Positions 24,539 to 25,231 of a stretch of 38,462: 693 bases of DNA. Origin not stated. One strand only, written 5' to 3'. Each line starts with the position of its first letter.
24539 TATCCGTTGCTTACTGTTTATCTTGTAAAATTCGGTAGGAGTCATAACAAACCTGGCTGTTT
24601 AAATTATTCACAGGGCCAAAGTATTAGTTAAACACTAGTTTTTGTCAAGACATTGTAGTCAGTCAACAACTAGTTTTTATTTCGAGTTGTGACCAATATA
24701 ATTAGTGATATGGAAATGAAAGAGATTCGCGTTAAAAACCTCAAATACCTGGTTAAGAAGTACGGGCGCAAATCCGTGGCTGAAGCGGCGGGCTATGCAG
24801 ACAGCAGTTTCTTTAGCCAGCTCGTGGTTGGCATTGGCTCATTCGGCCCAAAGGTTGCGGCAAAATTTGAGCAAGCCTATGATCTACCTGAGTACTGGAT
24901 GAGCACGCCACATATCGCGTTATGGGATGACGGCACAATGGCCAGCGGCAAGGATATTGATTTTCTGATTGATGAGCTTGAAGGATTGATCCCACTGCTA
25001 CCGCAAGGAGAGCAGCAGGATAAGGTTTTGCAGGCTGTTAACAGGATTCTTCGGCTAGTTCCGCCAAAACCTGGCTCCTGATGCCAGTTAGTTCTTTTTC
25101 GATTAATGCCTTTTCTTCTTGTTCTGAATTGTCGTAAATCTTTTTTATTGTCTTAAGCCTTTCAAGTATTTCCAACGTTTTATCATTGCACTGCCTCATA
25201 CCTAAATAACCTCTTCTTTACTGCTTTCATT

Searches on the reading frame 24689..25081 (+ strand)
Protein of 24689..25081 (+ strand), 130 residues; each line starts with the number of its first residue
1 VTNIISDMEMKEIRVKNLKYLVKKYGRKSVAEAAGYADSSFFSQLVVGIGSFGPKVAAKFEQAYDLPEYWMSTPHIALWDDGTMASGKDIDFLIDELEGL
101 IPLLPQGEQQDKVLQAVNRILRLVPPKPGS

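Call 15: search_protein_families(library=phrogs, proteins=[window:24689-25081:+], max_evalue=0.001)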
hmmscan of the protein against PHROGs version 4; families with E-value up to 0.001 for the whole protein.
window:24689-25081:+ (130 aa): 1 family
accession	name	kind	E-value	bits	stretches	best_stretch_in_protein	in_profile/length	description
phrog_5736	-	transcription regulation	7.6e-08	33.5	1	8-84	1-78/133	transcriptional regulator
